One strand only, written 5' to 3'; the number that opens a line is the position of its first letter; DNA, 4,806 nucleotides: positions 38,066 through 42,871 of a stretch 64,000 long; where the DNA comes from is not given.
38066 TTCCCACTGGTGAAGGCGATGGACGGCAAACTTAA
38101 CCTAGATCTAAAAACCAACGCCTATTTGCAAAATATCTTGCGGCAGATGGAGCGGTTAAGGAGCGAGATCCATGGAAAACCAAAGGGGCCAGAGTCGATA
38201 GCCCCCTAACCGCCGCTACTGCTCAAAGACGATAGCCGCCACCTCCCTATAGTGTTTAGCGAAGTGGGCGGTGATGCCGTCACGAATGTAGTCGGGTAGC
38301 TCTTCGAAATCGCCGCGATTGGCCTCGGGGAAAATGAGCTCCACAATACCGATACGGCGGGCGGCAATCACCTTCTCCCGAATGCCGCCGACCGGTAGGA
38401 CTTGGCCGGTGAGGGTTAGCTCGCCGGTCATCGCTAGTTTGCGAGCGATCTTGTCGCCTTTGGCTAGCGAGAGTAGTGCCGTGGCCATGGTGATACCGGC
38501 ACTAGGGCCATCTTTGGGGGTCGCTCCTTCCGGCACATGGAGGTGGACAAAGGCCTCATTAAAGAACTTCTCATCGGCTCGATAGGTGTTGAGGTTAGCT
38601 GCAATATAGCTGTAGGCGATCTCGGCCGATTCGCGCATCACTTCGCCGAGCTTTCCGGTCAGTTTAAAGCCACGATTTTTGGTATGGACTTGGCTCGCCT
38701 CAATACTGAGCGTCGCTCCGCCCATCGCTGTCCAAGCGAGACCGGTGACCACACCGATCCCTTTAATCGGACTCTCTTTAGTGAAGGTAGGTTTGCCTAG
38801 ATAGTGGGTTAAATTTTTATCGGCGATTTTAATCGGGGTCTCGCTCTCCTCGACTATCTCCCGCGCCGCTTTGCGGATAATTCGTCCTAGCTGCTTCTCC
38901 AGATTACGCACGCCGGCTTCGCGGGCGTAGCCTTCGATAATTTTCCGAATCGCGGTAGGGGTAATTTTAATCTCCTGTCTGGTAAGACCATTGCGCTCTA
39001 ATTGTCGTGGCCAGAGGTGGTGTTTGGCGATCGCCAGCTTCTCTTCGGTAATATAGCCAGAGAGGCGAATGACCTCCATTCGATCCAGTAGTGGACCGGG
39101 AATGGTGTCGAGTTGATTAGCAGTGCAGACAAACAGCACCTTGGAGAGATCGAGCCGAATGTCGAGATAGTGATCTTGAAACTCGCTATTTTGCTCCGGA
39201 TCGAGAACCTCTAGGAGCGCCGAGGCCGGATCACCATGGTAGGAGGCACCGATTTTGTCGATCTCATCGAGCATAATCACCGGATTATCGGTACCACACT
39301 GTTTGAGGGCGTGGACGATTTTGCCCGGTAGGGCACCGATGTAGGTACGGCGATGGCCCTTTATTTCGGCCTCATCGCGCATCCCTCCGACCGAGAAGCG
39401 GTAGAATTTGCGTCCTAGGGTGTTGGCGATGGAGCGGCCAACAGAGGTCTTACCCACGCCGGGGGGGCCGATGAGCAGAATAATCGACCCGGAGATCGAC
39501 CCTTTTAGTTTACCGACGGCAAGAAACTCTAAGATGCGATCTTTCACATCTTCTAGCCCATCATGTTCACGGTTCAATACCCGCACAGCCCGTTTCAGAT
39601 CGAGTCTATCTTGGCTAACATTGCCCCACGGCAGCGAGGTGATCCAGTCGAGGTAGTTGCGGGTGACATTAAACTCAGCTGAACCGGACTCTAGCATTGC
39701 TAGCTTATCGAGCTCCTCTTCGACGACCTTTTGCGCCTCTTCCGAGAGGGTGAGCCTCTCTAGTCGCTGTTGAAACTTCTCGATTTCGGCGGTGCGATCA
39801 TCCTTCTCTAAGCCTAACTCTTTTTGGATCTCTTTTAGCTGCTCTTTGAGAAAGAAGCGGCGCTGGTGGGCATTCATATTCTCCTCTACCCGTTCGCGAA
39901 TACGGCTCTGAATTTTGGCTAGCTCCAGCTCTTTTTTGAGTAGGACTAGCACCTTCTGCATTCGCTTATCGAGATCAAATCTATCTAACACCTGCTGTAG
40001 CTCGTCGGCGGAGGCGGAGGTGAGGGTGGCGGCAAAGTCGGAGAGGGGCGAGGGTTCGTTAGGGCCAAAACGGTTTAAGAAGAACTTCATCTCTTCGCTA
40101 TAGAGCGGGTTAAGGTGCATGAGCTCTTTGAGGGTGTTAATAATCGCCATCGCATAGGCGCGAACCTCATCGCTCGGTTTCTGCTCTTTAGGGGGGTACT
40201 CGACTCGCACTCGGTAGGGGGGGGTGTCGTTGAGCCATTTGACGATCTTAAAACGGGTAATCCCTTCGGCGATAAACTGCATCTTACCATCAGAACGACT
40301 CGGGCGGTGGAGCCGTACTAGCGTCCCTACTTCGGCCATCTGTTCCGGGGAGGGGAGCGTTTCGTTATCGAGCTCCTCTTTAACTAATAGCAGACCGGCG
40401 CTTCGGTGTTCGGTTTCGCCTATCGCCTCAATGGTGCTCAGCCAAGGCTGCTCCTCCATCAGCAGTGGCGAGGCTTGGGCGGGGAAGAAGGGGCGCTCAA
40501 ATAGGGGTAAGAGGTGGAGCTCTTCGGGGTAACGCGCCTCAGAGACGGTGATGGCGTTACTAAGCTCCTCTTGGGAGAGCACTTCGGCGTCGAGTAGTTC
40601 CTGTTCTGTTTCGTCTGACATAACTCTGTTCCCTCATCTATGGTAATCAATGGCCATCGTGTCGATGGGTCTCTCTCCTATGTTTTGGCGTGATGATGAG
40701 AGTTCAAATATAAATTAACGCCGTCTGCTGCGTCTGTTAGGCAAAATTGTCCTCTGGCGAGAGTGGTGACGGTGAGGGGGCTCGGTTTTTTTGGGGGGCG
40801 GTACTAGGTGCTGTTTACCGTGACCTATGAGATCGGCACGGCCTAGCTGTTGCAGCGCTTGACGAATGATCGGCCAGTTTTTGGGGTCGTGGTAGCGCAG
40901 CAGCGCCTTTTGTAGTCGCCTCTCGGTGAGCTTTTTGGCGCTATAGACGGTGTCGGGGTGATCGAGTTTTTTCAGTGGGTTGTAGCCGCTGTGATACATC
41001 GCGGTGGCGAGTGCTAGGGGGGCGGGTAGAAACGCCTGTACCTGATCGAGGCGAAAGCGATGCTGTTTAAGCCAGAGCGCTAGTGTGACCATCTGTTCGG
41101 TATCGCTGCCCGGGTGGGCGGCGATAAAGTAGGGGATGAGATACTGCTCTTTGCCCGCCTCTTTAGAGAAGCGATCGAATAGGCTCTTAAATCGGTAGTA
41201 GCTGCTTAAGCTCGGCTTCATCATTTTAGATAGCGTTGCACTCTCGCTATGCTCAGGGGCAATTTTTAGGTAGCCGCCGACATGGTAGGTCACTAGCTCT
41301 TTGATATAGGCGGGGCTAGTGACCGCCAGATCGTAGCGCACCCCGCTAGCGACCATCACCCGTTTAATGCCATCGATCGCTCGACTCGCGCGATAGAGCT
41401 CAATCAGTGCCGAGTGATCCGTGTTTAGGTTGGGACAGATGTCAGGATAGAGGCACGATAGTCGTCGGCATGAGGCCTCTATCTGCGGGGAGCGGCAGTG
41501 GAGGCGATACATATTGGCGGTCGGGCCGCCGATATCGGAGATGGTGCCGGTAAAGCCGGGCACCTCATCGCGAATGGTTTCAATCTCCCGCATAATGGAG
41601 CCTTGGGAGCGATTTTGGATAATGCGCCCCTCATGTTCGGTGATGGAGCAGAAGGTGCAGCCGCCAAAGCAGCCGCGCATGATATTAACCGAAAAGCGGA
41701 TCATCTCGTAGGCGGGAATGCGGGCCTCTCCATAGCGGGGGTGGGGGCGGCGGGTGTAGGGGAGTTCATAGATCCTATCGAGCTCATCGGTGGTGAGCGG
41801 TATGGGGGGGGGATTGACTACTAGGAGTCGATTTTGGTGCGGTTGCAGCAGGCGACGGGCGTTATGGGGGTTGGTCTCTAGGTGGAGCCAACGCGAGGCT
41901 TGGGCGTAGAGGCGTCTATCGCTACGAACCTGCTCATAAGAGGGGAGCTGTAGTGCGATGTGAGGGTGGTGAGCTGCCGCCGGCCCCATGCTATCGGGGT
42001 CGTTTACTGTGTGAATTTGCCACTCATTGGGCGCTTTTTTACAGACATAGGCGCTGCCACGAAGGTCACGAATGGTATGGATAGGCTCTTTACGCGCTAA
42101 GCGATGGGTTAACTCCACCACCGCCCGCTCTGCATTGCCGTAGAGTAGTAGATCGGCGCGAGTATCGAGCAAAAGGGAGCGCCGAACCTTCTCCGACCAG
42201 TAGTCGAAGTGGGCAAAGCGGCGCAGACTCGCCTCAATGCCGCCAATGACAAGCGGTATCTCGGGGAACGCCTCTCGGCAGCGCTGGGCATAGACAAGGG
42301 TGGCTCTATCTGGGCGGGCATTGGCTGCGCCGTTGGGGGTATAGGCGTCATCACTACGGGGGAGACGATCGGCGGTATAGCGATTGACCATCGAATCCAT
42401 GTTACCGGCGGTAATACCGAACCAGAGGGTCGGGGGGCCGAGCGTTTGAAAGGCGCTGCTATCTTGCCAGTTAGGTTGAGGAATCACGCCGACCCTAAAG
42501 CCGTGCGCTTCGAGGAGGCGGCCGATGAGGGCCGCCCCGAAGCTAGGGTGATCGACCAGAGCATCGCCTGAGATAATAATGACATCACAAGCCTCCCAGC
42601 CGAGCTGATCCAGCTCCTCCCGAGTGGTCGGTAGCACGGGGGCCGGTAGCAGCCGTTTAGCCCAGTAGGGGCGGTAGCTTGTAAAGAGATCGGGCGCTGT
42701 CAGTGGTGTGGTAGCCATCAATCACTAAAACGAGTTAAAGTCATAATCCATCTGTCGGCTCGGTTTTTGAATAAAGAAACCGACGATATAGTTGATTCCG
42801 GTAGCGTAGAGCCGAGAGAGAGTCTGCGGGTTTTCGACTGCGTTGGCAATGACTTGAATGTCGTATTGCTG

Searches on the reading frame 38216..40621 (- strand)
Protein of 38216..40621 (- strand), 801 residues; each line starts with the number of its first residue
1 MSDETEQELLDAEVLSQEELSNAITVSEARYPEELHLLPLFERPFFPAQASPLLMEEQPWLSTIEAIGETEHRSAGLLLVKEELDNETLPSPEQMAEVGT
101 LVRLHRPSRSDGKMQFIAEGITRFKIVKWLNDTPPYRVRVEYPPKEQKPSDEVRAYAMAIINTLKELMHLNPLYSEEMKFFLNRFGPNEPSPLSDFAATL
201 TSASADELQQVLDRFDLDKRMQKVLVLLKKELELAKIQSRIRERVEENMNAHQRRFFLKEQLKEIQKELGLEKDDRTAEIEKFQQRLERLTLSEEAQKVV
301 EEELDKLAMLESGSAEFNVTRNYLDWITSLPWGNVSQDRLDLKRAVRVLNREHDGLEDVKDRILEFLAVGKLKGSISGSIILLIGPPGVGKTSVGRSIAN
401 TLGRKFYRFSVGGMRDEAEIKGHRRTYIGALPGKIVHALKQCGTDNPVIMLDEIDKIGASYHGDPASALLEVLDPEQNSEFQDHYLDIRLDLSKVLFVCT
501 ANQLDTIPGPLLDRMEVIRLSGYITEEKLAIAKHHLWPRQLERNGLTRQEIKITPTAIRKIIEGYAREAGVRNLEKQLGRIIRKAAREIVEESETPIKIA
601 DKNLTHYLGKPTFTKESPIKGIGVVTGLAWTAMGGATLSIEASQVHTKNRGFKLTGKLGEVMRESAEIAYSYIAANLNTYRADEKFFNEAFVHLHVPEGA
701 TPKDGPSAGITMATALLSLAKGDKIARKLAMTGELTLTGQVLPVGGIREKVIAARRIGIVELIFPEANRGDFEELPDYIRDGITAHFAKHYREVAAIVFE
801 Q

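Call 5: search_protein_families(library=pfam, proteins=[window:38216-40621:-], max_evalue=0.01)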
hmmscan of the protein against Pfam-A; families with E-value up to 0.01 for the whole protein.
window:38216-40621:- (801 aa): 12 families
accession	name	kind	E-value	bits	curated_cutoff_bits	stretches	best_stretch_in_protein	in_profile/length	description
PF05362.19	Lon_C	-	7.2e-76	254.8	21.1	1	598-799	1-203/205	Lon protease (S16) C-terminal proteolytic domain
PF02190.22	LON_substr_bdg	-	9.1e-29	101.2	28.7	1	34-230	1-200/200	ATP-dependent protease La (LON) substrate-binding domain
PF00004.35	AAA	-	7.2e-26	91.6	21.2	1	381-520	1-128/131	ATPase family associated with various cellular activities (AAA)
PF22667.2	Lon_lid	-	1.1e-21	76.7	27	1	542-594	1-54/57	Lon protease AAA+ ATPase lid domain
PF13541.12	ChlI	-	1.1e-07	32.3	27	1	645-768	5-121/121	Subunit ChlI of Mg-chelatase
PF07728.20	AAA_5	-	8.5e-07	29.5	22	1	381-505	2-125/139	AAA domain (dynein-related subfamily)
PF07724.20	AAA_2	-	1.2e-06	29.1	27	1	381-502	6-124/166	AAA domain (Cdc48 subfamily)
PF13401.12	AAA_22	-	8.7e-05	23.3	27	1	379-460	6-97/130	AAA domain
PF05496.18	RuvB_N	-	0.00027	21.2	27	1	352-410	8-65/159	Holliday junction DNA helicase RuvB P-loop domain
PF13191.12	AAA_16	-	0.00041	21.3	32.6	1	378-412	24-58/167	AAA ATPase domain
PF20030.5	bpMoxR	-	0.00074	19.1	27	1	360-423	17-76/205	MoxR domain in the MoxR-vWA-beta-propeller ternary systems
PF13238.12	AAA_18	-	0.0089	16.9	29.4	0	381-404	1-26/128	AAA domain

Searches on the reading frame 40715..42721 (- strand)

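Call 73: search_protein_families(library=pfam, proteins=[window:40715-42721:-], max_evalue=0.00001)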
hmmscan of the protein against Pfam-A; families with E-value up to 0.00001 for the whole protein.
window:40715-42721:- (668 aa): 3 families
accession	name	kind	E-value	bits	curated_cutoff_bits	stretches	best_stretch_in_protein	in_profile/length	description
PF08497.15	Radical_SAM_N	-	4.7e-129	430.4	25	1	30-344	2-301/301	Radical SAM N-terminal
PF11842.13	DUF3362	-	6.9e-37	127.4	27.6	1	559-650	1-93/151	Domain of unknown function (DUF3362)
PF04055.27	Radical_SAM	-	3e-07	31.2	29.5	1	345-548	1-163/166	Radical SAM superfamily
